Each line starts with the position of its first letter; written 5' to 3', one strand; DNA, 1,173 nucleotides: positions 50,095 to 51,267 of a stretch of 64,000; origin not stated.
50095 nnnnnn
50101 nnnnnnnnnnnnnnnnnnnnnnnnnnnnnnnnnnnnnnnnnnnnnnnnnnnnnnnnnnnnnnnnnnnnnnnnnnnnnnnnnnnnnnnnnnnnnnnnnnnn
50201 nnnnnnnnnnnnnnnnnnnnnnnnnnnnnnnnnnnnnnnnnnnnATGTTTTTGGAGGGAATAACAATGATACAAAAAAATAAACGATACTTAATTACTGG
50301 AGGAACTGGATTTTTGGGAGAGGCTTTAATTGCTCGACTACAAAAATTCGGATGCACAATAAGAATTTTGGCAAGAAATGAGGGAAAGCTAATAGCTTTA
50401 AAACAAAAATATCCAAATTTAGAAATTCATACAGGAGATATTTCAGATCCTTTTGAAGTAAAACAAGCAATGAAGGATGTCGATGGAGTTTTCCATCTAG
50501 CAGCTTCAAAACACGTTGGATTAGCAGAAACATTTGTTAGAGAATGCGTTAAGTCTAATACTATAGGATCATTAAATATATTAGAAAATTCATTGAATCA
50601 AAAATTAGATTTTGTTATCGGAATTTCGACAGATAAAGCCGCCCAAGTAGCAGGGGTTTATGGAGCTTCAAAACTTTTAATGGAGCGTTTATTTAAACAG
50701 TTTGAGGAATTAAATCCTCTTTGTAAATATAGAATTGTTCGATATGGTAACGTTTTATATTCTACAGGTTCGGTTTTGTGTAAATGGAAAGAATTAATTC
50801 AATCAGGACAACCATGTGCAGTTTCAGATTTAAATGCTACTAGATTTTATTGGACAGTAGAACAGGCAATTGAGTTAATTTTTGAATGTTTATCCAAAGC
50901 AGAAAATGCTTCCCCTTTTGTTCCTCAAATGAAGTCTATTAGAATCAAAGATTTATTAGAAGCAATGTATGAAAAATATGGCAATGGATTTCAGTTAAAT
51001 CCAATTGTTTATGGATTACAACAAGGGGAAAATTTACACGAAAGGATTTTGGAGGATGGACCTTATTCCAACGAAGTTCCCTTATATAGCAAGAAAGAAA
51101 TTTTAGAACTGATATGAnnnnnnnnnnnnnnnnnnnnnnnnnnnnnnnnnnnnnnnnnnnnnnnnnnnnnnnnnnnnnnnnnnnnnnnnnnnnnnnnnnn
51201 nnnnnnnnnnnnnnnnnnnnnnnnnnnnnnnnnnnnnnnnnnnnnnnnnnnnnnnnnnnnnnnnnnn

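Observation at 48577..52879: Pathway logic: GMD plus CapE/PseB-like dehydratase plus WecB-like epimerase, but reductase, aminotransferase and synthase steps are absent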

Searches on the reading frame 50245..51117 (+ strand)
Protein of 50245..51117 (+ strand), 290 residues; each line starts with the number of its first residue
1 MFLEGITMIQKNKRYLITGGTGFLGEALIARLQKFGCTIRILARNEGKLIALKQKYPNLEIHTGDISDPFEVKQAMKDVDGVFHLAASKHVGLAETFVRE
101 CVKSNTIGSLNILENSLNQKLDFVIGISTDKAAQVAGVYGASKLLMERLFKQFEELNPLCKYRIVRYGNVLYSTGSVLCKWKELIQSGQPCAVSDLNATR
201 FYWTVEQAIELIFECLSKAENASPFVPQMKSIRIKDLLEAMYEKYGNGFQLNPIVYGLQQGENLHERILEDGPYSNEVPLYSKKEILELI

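Call 3: search_protein_families(library=pfam, proteins=[window:50245-51117:+], max_evalue=0.01)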
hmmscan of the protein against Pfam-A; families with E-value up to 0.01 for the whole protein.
window:50245-51117:+ (290 aa): 11 families
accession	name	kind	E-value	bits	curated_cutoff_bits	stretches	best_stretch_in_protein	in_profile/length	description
PF02719.21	Polysacc_synt_2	-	6.2e-60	203.3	20.2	1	16-274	2-279/293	Polysaccharide biosynthesis protein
PF01370.27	Epimerase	-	3e-21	76.4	20.9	1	16-221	2-230/240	NAD dependent epimerase/dehydratase family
PF16363.11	GDP_Man_Dehyd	-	1.3e-15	58.2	27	1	16-121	1-118/332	GDP-mannose 4,6 dehydratase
PF01073.25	3Beta_HSD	-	4.5e-13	49.3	22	1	16-131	1-118/280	3-beta hydroxysteroid dehydrogenase/isomerase family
PF05368.20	NmrA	-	2.3e-09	37.7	27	1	12-90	2-83/298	NmrA-like family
PF13460.12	NAD_binding_10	-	4.1e-09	37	27.2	1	19-97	1-77/184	NAD(P)H-binding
PF04321.23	RmlD_sub_bind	-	8.7e-09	35.3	27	1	15-168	3-149/287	RmlD substrate binding domain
PF07993.18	NAD_binding_4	-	2.2e-07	30.8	20.1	1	17-131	1-138/258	Male sterility protein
PF08659.16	KR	-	3.4e-06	27.5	22.6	1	15-129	3-136/180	KR domain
PF00106.31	adh_short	-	1.5e-05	25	26.6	1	15-150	3-160/195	short chain dehydrogenase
PF03807.23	F420_oxidored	-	0.0057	17.7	21.6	0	20-62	6-46/94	NADP oxidoreductase coenzyme F420-dependent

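Call 4: search_protein_families(library=ncbifam, proteins=[window:50245-51117:+], max_evalue=0.01)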
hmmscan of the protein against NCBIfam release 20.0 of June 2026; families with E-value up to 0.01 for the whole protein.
window:50245-51117:+ (290 aa): 51 families (the best 25 are shown)
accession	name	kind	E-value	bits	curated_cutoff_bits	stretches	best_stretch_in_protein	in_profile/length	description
TIGR03589.1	PseB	equivalog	8.5e-51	172.8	407.75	1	11-270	3-263/324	UDP-N-acetylglucosamine 4,6-dehydratase (inverting)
TIGR04130.1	FnlA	equivalog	4.9e-39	134.2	730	1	11-269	3-265/337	UDP-N-acetylglucosamine 4,6-dehydratase/5-epimerase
TIGR03466.1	HpnA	hypoth_equivalog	2.5e-16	59.5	367.65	1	14-130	2-114/327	hopanoid-associated sugar epimerase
TIGR04180.1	EDH_00030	hypoth_equivalog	5.9e-15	55.1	475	1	16-131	2-123/297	NAD-dependent 4,6-dehydratase LegB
TIGR01179.1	galE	equivalog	7.7e-13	48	262.3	1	16-171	3-177/332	UDP-glucose 4-epimerase GalE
NF042423.1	oxyalk_red_Shew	equivalog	1.4e-12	47.3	580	1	9-130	5-119/331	2-alkyl-3-oxoalkanoate reductase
TIGR01181.1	dTDP_gluc_dehyt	equivalog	1.4e-11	44.1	365.1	1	14-143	1-133/321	dTDP-glucose 4,6-dehydratase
TIGR02622.1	CDP_4_6_dhtase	equivalog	7.4e-11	41.8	278.45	1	11-132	3-132/352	CDP-glucose 4,6-dehydratase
NF042422.1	oxyalk_red_OleD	equivalog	1.1e-09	38.2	580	1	15-130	3-111/329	2-alkyl-3-oxoalkanoate reductase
NF050030.1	thlkprotThyD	equivalog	7.6e-08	31.9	400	1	16-120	4-112/305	thylakoid membrane protein ThyD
TIGR01777.1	yfcH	hypoth_equivalog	2.2e-07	30.8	207.35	1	16-88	2-67/292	TIGR01777 family oxidoreductase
TIGR02197.1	heptose_epim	equivalog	3.4e-07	29.8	274.6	1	16-148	2-127/316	ADP-glyceromanno-heptose 6-epimerase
NF052578.1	StrlDmthSdmBMthl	equivalog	5e-07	29.8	600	1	16-127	4-111/328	sterol demethylase protein SdmB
NF043036.1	ErythonDh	equivalog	5.9e-07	29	325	1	15-116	3-111/321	D-erythronate dehydrogenase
NF005539.0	PRK07201.1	equivalog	6.2e-07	28.5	549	1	14-97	2-96/657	SDR family oxidoreductase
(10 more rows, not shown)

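Call 6: search_protein_families(library=phrogs, proteins=[window:50245-51117:+], max_evalue=0.01)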
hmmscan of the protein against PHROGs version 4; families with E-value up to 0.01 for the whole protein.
window:50245-51117:+ (290 aa): 2 families
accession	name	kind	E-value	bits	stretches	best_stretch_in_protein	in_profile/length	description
phrog_540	-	DNA, RNA and nucleotide metabolism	4.1e-31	109.1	1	4-248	284-548/715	nucleotide-sugar epimerase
phrog_3142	-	moron, auxiliary metabolic gene and host takeover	5.5e-07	29.3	1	11-78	286-354/596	FabG-like 3-oxoacyl-(acyl-carrier-protein) reductase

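Call 33: search_solved_structures(query=window:50245-51114:+, max_evalue=0.00001, show_alignments=3)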
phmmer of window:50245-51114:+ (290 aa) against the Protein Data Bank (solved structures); distinct sequences matched with E-value up to 0.00001: 22.
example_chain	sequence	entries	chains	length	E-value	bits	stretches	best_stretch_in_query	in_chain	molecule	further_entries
3vvb_A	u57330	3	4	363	3.2e-41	144.7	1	11-271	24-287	CapE | Capsular polysaccharide synthesis enzyme Cap8E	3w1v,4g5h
3vvc_A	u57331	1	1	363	1.2e-40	142.9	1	11-271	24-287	Capsular polysaccharide synthesis enzyme Cap8E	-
2gn4_A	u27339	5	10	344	1.6e-37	132.6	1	11-269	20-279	UDP-GlcNAc C6 dehydratase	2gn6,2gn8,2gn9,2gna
4j2o_A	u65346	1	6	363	3.5e-36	128.2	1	11-269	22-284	UDP-N-acetylglucosamine 4,6-dehydratase/5-epimerase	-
6bwc_A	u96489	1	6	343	5e-35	124.4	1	8-269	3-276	Polysaccharide biosynthesis protein CapD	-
4tqg_A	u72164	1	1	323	7.9e-27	97.5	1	12-279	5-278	Putative dTDP-d-glucose 4 6-dehydratase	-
5bjy_A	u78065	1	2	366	3.8e-23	85.4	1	8-271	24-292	WlaL protein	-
5bju_A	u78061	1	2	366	4.9e-22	81.8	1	8-271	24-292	WlaL protein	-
5bjw_A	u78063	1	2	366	1.8e-21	79.9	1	8-271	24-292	WlaL protein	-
5bjx_A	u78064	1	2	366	2.5e-21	79.5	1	8-271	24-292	WlaL protein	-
5bjv_A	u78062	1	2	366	1.7e-20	76.7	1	8-271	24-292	WlaL protein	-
3pvz_A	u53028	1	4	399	8.7e-12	48.2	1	10-230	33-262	UDP-N-acetylglucosamine 4,6-dehydratase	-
8rdg_A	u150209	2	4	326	1e-11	48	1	14-144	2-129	SDR family NAD(P)-dependent oxidoreductase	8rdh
8rdi_A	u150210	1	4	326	2.2e-11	46.9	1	14-130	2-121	SDR family NAD(P)-dependent oxidoreductase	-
3wj7_A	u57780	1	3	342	2.6e-08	36.8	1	12-129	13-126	Putative oxidoreductase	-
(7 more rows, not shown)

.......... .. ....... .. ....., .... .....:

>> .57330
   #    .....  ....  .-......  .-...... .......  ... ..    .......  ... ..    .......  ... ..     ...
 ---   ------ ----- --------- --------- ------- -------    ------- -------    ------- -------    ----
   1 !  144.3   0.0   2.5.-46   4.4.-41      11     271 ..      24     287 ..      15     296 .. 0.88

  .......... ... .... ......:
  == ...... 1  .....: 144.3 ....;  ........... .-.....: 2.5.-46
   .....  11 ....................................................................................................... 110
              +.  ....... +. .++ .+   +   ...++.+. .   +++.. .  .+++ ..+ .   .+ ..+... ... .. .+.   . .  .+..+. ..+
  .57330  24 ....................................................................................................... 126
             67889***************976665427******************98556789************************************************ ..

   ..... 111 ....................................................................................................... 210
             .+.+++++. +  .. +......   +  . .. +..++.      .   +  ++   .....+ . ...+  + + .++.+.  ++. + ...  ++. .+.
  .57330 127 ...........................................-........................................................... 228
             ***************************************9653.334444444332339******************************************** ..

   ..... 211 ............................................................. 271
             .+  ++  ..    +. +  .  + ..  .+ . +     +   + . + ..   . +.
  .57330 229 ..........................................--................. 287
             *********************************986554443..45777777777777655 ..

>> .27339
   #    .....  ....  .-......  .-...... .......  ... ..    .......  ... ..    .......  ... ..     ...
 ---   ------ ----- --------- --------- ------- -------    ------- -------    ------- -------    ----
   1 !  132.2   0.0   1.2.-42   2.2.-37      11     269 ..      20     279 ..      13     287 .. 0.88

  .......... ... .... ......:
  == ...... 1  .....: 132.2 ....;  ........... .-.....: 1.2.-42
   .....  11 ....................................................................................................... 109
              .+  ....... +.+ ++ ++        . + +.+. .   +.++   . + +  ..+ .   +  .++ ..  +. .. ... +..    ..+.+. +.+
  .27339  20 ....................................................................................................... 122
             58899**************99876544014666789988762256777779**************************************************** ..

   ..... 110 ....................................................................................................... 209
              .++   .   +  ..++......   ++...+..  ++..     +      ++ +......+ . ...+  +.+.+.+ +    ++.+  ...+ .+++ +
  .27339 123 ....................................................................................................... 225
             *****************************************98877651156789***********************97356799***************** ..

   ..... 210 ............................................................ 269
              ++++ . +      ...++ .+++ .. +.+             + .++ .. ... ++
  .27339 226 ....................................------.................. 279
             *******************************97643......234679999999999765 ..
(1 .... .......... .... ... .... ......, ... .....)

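Call 82: find_homologous_proteins(query=window:50245-51114:+, max_evalue=1e-20)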
Query window:50245-51114:+ (290 aa): 7314 proteins with E <= 1e-20 among 8000 candidates; the best 120 are listed.
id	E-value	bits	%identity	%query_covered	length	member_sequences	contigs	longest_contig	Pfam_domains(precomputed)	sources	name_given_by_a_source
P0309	3.4e-185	632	100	98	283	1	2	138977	PF08659.17,PF04321.24,PF16363.12,PF02719.22,PF05368.20,PF01073.26,PF07993.19,PF13460.13,PF00106.32,PF01370.28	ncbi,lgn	-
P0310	1.9e-142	492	76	98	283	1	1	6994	PF08659.17,PF04321.24,PF16363.12,PF02719.22,PF05368.20,PF01073.26,PF07993.19,PF13460.13,PF00106.32,PF01370.28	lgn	-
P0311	3.1e-140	484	75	98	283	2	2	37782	PF08659.17,PF04321.24,PF16363.12,PF02719.22,PF05368.20,PF01073.26,PF07993.19,PF13460.13,PF00106.32,PF01370.28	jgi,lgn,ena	jgi:UDP-N-acetylglucosamine 4,6-dehydratase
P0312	1.1e-139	483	75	98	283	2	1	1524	PF08659.17,PF04321.24,PF16363.12,PF02719.22,PF05368.20,PF01073.26,PF07993.19,PF13460.13,PF00106.32,PF01370.28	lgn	-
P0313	2.1e-138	478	73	98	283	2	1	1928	PF08659.17,PF04321.24,PF16363.12,PF02719.22,PF05368.20,PF01073.26,PF07993.19,PF13460.13,PF00106.32,PF01370.28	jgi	jgi:UDP-N-acetylglucosamine 4,6-dehydratase/UDP-glucose 4-epimerase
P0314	2.8e-138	478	73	98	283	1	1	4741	PF08659.17,PF04321.24,PF16363.12,PF02719.22,PF05368.20,PF01073.26,PF07993.19,PF13460.13,PF00106.32,PF01370.28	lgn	-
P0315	3.3e-137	474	73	98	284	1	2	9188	PF08659.17,PF04321.24,PF16363.12,PF02719.22,PF05368.20,PF01073.26,PF07993.19,PF13460.13,PF00106.32,PF01370.28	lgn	-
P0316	4.5e-137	474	74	98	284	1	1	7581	PF08659.17,PF04321.24,PF16363.12,PF02719.22,PF05368.20,PF01073.26,PF07993.19,PF13460.13,PF00106.32,PF01370.28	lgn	-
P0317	1.5e-136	472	73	98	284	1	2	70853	PF08659.17,PF04321.24,PF16363.12,PF02719.22,PF05368.20,PF01073.26,PF07993.19,PF13460.13,PF00106.32,PF01370.28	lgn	-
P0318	3.8e-136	471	72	97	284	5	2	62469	PF08659.17,PF04321.24,PF16363.12,PF02719.22,PF05368.20,PF01073.26,PF07993.19,PF13460.13,PF00106.32,PF01370.28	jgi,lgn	jgi:UDP-N-acetylglucosamine 4,6-dehydratase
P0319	5.9e-136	470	73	98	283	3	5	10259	PF08659.17,PF04321.24,PF16363.12,PF02719.22,PF05368.20,PF01073.26,PF07993.19,PF13460.13,PF00106.32,PF01370.28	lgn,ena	-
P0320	6.4e-135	467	71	98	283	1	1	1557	PF08659.17,PF04321.24,PF16363.12,PF02719.22,PF05368.20,PF01073.26,PF07993.19,PF13460.13,PF00106.32,PF01370.28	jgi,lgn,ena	jgi:UDP-N-acetylglucosamine 4,6-dehydratase/UDP-glucose 4-epimerase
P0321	4.1e-134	464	72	98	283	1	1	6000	PF08659.17,PF04321.24,PF16363.12,PF02719.22,PF05368.20,PF01073.26,PF07993.19,PF13460.13,PF00106.32,PF01370.28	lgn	-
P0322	5.5e-134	464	72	98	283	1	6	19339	PF08659.17,PF04321.24,PF16363.12,PF02719.22,PF05368.20,PF01073.26,PF07993.19,PF13460.13,PF00106.32,PF01370.28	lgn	-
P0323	6.1e-134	464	71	98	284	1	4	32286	PF08659.17,PF04321.24,PF16363.12,PF02719.22,PF05368.20,PF01073.26,PF07993.19,PF13460.13,PF00106.32,PF01370.28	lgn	-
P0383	1.9e-118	413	67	96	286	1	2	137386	PF04321.24,PF16363.12,PF02719.22,PF05368.20,PF01073.26,PF07993.19,PF13460.13,PF01370.28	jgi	jgi:UDP-N-acetylglucosamine 4,6-dehydratase/5-epimerase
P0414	1.2e-117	410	65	97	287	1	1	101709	PF08659.17,PF04321.24,PF16363.12,PF02719.22,PF05368.20,PF01073.26,PF07993.19,PF13460.13,PF00106.32,PF01370.28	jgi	jgi:UDP-N-acetylglucosamine 4,6-dehydratase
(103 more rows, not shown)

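Call 83: find_encoding_contigs(protein=P0383, flank=8000, max_places=1)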
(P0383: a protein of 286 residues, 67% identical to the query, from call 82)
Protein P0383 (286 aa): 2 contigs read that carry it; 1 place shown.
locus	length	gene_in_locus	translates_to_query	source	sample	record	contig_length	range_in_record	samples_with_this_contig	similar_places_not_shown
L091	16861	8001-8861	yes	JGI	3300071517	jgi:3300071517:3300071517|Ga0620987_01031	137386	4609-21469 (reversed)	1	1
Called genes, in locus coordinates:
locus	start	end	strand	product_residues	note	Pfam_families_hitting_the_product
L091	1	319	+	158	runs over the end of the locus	-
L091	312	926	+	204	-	PF00535:Glycos_transf_2 (weak)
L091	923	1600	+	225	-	PF13578:Methyltransf_24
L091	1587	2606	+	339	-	-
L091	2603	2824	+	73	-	-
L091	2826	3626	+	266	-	-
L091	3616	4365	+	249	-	PF01501:Glyco_transf_8 (weak)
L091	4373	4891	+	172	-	-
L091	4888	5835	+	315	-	-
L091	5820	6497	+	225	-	PF10096:DUF2334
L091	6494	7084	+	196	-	PF13578:Methyltransf_24 (faint)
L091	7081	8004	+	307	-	-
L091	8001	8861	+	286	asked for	PF04321:RmlD_sub_bind (weak), PF05368:NmrA (weak), PF01073:3Beta_HSD, PF01370:Epimerase, PF02719:Polysacc_synt_2, PF07993:NAD_binding_4 (faint), PF13460:NAD_binding_10 (weak), PF16363:GDP_Man_Dehyd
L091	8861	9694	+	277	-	PF13460:NAD_binding_10 (weak), PF07993:NAD_binding_4 (weak), PF01370:Epimerase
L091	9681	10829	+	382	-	PF01041:DegT_DnrJ_EryC1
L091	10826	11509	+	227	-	PF08889:WbqC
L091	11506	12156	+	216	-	PF02585:PIG-L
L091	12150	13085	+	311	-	-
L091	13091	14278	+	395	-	PF00535:Glycos_transf_2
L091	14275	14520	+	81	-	-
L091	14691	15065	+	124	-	-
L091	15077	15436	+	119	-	-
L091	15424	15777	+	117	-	-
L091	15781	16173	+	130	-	-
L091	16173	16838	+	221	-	-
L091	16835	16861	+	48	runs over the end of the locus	-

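Call 84: find_encoding_contigs(protein=P0414, flank=8000, max_places=1)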
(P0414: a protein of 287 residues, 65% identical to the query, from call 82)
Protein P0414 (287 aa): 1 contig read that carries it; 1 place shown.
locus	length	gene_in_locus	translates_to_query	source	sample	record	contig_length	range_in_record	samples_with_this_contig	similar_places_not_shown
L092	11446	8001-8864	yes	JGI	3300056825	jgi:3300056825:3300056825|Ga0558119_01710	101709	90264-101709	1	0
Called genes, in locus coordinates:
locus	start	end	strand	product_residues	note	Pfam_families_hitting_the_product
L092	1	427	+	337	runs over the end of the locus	PF01933:CofD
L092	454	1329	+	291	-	PF04321:RmlD_sub_bind, PF01073:3Beta_HSD, PF01370:Epimerase, PF02719:Polysacc_synt_2 (weak), PF16363:GDP_Man_Dehyd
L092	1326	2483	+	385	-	PF13439:Glyco_transf_4 (weak), PF00534:Glycos_transf_1, PF13692:Glyco_trans_1_4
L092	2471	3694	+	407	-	PF02786:CPSase_L_D2 (weak), PF15632:ATPgrasp_Ter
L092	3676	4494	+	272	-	PF02811:PHP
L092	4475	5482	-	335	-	PF01522:Polysacc_deac_1 (weak)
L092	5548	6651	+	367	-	PF13579:Glyco_trans_4_4 (faint), PF13439:Glyco_transf_4 (faint), PF00534:Glycos_transf_1, PF13692:Glyco_trans_1_4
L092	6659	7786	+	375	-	PF13439:Glyco_transf_4 (weak), PF13579:Glyco_trans_4_4 (weak), PF20706:GT4-conflict, PF00534:Glycos_transf_1, PF13692:Glyco_trans_1_4, PF13524:Glyco_trans_1_2 (weak)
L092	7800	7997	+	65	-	-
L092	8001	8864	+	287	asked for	PF00106:adh_short (weak), PF05368:NmrA (weak), PF08659:KR (weak), PF01073:3Beta_HSD, PF01370:Epimerase, PF02719:Polysacc_synt_2, PF04321:RmlD_sub_bind (weak), PF16363:GDP_Man_Dehyd, +2 more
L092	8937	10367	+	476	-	PF13579:Glyco_trans_4_4 (weak), PF00534:Glycos_transf_1, PF13692:Glyco_trans_1_4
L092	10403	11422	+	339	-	PF00534:Glycos_transf_1, PF13692:Glyco_trans_1_4, PF13524:Glyco_trans_1_2 (weak)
